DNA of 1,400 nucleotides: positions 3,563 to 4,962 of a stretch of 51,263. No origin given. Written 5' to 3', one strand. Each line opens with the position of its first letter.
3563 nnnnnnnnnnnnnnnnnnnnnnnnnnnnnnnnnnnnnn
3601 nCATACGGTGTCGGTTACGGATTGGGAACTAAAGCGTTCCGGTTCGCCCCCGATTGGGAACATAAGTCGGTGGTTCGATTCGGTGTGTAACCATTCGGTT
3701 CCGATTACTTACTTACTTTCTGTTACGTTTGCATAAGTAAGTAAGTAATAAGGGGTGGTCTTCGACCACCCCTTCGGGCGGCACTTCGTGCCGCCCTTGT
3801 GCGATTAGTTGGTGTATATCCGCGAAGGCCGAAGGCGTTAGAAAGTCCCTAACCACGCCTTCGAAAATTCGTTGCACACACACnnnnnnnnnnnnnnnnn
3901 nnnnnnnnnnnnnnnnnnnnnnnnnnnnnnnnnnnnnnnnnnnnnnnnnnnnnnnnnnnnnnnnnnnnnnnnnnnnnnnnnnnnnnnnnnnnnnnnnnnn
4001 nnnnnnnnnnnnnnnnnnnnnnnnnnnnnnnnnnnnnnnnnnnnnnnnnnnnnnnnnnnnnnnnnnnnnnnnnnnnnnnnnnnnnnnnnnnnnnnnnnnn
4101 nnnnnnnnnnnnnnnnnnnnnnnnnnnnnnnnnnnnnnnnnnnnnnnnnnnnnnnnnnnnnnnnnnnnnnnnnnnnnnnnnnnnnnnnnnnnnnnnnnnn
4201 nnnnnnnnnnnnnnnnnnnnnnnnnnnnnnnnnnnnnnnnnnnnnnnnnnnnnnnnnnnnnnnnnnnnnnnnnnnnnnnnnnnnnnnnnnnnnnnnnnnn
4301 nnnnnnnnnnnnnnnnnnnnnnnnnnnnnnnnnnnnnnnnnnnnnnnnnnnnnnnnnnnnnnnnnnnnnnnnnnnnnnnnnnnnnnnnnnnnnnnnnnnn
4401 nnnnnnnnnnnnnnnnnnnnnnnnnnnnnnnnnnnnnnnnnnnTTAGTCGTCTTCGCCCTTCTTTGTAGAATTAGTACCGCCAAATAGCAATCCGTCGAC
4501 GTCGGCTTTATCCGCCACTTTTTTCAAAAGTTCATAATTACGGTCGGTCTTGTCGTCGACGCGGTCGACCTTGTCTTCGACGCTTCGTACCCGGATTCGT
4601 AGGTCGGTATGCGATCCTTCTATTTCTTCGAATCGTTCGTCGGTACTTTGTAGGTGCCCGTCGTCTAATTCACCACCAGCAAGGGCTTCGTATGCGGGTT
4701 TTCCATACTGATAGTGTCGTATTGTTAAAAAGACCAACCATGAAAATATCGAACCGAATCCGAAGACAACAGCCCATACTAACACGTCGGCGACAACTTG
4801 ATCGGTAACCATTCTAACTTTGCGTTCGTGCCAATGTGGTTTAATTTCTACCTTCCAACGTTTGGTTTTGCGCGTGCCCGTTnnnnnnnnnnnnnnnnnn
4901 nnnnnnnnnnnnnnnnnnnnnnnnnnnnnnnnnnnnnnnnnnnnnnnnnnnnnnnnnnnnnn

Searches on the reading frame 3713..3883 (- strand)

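Call 71: search_protein_families(library=pfam, proteins=[window:3713-3883:-], max_evalue=0.1)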
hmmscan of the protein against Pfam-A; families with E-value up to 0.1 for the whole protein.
window:3713-3883:- (56 aa): 1 family
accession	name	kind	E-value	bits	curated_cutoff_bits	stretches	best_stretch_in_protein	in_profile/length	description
PF17733.7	KPWE_dom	-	0.087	13.3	27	0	17-35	3-20/48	PEX14-like KPWE domain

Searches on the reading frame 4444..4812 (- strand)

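Call 40: search_protein_families(library=pfam, proteins=[window:4444-4812:-], max_evalue=0.01)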
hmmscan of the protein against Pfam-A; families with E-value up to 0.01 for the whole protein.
window:4444-4812:- (122 aa): 1 family
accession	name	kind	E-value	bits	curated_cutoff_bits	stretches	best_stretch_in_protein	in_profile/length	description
PF19111.5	DUF5798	-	0.0013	19.3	27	1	59-107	22-70/89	Family of unknown function (DUF5798)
